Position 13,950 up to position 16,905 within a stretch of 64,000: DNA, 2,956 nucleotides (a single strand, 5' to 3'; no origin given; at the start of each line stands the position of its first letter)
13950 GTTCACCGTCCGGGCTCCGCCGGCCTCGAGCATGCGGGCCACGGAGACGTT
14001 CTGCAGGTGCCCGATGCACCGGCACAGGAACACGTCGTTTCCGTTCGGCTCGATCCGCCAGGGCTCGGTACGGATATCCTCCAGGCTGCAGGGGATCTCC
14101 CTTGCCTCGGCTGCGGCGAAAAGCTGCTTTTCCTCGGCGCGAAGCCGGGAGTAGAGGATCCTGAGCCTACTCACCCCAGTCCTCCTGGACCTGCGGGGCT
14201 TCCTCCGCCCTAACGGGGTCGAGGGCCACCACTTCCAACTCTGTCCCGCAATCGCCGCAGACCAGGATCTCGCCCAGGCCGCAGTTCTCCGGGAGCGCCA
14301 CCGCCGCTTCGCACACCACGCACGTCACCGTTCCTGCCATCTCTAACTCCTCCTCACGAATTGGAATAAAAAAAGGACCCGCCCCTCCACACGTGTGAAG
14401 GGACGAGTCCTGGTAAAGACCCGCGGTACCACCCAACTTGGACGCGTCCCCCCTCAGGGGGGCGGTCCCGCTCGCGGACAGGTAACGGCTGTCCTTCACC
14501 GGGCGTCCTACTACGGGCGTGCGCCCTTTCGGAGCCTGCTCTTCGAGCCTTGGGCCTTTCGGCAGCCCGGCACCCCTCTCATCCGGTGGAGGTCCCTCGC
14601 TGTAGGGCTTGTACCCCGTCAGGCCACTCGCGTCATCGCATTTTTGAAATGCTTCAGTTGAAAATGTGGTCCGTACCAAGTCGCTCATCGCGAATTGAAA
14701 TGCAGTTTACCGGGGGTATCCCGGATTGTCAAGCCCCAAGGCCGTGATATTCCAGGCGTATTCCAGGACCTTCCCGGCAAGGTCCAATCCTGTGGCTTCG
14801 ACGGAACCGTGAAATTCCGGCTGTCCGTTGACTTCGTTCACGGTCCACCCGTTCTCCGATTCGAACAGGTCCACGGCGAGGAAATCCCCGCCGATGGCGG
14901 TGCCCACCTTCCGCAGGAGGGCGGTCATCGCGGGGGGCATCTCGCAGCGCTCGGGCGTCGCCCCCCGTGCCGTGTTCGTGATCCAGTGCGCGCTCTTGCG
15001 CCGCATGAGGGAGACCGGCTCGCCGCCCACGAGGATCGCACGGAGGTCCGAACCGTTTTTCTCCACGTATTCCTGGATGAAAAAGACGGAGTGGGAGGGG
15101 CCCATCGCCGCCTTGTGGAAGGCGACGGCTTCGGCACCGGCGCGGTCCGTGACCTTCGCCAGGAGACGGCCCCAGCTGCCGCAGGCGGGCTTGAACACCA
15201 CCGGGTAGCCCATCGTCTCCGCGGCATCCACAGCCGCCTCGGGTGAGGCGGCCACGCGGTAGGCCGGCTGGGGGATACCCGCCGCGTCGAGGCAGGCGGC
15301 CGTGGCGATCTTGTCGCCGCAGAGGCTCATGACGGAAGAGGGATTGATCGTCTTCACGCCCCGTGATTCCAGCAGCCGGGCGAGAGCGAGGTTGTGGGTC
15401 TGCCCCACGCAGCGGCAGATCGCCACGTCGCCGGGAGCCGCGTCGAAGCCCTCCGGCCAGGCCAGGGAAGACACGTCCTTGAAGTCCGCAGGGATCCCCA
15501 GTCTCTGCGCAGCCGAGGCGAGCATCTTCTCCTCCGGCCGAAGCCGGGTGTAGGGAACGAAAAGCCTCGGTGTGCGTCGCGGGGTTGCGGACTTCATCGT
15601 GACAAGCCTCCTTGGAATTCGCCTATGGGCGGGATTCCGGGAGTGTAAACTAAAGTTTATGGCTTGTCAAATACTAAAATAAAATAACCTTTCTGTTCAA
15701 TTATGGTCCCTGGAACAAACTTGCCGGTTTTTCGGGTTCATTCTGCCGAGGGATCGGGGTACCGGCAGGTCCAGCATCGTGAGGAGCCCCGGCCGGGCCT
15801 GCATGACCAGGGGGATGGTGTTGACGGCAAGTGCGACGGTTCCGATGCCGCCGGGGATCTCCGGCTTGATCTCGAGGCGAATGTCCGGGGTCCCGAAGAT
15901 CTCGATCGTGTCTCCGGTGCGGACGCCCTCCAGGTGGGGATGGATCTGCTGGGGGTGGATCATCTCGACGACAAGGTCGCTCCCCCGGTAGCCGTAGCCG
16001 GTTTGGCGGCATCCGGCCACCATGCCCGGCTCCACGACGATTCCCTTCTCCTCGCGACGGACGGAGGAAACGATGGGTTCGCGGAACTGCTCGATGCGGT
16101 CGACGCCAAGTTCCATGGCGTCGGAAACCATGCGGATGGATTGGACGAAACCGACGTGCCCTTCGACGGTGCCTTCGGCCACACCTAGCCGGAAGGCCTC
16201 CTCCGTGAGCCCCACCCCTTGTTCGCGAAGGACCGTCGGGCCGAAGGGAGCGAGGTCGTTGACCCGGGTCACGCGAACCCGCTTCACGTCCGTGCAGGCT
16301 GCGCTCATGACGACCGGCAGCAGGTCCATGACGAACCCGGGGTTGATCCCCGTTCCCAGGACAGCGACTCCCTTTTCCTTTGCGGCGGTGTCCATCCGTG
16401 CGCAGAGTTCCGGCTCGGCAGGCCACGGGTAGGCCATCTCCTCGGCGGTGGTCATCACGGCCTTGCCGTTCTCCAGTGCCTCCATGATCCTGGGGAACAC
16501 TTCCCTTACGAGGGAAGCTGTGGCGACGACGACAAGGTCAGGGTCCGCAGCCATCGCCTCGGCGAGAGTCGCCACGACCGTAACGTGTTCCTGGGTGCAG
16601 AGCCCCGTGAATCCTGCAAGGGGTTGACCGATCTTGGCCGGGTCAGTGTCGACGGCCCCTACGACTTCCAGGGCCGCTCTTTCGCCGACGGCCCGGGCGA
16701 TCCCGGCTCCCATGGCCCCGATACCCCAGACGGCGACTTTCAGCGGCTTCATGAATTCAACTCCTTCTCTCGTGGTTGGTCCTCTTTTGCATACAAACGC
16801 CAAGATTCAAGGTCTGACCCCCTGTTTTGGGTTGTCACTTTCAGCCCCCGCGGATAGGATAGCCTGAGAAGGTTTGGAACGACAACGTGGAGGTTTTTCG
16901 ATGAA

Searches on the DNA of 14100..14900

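Call 4: search_rna_families(source=window, start=14100, end=14900, threshold=evalue, max_evalue=10, show_alignments=5)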
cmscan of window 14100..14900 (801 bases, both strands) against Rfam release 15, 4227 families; matches with E-value up to 10: 3.
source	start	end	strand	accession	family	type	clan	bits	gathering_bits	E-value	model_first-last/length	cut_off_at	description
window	14396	14645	-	RF00230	T-box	Cis-reg; leader;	-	32.9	93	1.8e-05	1-219/219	no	T-box leader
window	14366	14426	-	RF02837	anti-hemB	Gene; sRNA;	-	16.9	49.5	0.33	1-81/81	no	Burkholderia RNA 7 (anti-hemB)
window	14363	14422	-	RF01043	MIR1023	Gene; miRNA;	-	15.9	90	1.3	1-165/165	no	MIR1023 microRNA precursor family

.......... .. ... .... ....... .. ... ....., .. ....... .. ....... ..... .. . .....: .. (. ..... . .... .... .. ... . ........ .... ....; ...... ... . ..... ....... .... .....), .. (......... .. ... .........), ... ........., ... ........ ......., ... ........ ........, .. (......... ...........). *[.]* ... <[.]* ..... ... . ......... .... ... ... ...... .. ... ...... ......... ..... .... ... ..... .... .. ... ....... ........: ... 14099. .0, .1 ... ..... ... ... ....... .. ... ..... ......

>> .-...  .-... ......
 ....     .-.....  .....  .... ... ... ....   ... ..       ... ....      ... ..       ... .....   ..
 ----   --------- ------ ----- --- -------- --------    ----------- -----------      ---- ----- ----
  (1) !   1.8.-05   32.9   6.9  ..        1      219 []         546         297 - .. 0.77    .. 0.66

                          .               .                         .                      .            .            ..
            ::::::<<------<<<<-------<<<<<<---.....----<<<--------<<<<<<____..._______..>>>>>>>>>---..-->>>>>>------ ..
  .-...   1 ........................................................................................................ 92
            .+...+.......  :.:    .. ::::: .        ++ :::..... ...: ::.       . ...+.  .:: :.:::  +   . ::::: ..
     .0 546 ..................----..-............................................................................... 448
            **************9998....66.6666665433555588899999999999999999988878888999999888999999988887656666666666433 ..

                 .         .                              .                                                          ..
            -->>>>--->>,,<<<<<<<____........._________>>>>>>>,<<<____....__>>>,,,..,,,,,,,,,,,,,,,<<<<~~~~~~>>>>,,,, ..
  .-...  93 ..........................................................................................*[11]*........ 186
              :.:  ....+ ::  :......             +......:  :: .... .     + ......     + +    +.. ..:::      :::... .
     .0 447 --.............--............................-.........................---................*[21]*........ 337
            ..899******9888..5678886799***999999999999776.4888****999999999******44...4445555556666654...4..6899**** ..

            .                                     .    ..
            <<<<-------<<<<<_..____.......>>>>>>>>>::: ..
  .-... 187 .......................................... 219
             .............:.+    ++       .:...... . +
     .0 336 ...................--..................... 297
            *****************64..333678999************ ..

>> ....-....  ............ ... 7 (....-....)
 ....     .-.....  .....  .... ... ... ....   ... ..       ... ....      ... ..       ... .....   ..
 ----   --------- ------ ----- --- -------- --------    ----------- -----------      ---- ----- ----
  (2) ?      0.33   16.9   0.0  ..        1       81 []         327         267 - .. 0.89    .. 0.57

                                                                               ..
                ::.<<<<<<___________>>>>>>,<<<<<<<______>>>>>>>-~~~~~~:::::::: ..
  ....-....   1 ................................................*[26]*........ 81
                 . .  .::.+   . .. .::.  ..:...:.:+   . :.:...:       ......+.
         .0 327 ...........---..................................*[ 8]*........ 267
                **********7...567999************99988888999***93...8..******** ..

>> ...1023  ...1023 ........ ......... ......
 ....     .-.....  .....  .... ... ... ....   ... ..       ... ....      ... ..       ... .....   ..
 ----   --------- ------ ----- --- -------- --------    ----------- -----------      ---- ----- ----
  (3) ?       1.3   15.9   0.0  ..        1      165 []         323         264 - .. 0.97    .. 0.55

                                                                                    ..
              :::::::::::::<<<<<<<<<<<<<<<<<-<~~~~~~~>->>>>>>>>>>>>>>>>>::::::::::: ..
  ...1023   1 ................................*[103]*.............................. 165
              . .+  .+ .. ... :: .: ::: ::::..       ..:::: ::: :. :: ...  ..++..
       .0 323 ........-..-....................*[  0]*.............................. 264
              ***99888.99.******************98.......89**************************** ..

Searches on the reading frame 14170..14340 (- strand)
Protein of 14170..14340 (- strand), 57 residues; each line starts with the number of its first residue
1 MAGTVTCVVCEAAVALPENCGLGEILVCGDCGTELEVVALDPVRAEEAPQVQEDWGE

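Call 25: search_protein_families(library=ncbifam, proteins=[window:14170-14340:-], max_evalue=0.00001)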
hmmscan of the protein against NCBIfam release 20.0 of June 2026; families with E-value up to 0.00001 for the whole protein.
window:14170-14340:- (57 aa): 2 families
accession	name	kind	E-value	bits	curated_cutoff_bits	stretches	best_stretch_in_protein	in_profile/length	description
TIGR01206.1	lysW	equivalog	2.9e-18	65.5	53.2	1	5-57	3-54/54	lysine biosynthesis protein LysW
NF041070.1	carrier_LysW_Arch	domain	1.9e-14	53.4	75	1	5-57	3-57/57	alpha-aminoadipate/glutamate carrier protein LysW/ArgW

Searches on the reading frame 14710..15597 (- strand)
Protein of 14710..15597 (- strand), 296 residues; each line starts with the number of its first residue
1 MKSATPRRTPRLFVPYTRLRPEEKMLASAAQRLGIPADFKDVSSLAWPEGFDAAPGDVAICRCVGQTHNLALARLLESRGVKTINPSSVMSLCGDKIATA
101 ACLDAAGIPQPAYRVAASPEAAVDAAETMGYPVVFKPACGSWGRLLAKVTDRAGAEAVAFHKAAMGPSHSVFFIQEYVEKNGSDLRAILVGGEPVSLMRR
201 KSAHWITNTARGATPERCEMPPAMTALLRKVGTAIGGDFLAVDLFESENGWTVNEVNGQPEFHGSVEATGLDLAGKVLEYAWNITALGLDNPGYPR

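Call 25: search_protein_families(library=ncbifam, proteins=[window:14710-15597:-], max_evalue=0.00001)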
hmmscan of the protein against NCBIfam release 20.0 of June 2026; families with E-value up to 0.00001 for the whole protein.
window:14710-15597:- (296 aa): 18 families
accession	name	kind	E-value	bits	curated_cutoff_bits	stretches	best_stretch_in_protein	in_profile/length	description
TIGR02144.1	LysX_arch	equivalog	4.1e-83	278.7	275.6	1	14-284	3-278/281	lysine biosynthesis protein LysX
TIGR00768.1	rimK_fam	subfamily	4.9e-72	242.6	143.4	1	13-281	3-276/276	RimK family alpha-L-glutamate ligase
NF040720.1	MptN_Meth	equivalog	1.2e-39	136.1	350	1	61-280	61-289/291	tetrahydromethanopterin:alpha-L-glutamate ligase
TIGR04356.1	grasp_GAK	hypoth_equivalog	9.3e-24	84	300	1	69-281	73-283/287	GAK system ATP-grasp enzyme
NF007764.0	PRK10446.1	equivalog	1.4e-17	63.9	331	1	71-281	75-286/300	30S ribosomal protein S6--L-glutamate ligase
NF010623.0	PRK14016.1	subfamily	1.1e-12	46.9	877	1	91-208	210-323/871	cyanophycin synthetase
TIGR04443.1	F420_CofF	equivalog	1.2e-12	47.4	300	1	73-266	70-264/283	coenzyme gamma-F420-2:alpha-L-glutamate ligase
TIGR02068.2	cya_phycin_syn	equivalog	4.9e-12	44.7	850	1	90-208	208-322/862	cyanophycin synthetase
NF009402.0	PRK12767.1-1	equivalog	3.7e-09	35.8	218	1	77-183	96-198/329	carbamoyl phosphate synthase-like protein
NF006406.0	PRK08654.1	equivalog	2.7e-08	32.8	739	1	68-180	87-205/499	acetyl-CoA carboxylase biotin carboxylase subunit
NF003671.0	PRK05294.1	equivalog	2.7e-08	31.9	599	1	59-181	630-751/1058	carbamoyl-phosphate synthase large subunit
NF002563.0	PRK02186.1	subfamily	4.2e-08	31.9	625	1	80-180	93-190/890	argininosuccinate lyase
NF005525.0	PRK07178.1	equivalog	5.3e-08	32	768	1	68-155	86-176/471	acetyl-CoA carboxylase biotin carboxylase subunit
NF009554.0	PRK12999.1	equivalog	5.3e-07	27.8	965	1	69-166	92-191/1147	pyruvate carboxylase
TIGR03103.1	trio_acet_GNAT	equivalog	6.6e-07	28.2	569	1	88-204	290-401/547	N-acetylglutaminylglutamine synthetase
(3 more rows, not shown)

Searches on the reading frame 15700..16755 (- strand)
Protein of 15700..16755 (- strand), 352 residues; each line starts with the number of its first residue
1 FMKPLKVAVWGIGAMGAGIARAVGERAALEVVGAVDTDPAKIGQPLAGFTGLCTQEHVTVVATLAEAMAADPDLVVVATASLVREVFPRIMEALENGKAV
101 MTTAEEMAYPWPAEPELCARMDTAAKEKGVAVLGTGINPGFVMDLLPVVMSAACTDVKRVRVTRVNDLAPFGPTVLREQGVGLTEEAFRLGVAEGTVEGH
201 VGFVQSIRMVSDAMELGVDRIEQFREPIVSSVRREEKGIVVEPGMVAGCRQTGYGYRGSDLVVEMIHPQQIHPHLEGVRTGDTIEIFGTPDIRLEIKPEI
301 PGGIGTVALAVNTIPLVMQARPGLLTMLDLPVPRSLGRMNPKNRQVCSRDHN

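Call 25: search_protein_families(library=ncbifam, proteins=[window:15700-16755:-], max_evalue=0.00001)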
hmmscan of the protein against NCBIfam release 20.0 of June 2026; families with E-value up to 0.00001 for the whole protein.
window:15700-16755:- (352 aa): 1 family
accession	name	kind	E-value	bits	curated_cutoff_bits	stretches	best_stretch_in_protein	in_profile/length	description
NF040740.1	ornith_Ord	equivalog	1e-136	455.8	400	1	6-336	2-333/335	2,4-diaminopentanoate dehydrogenase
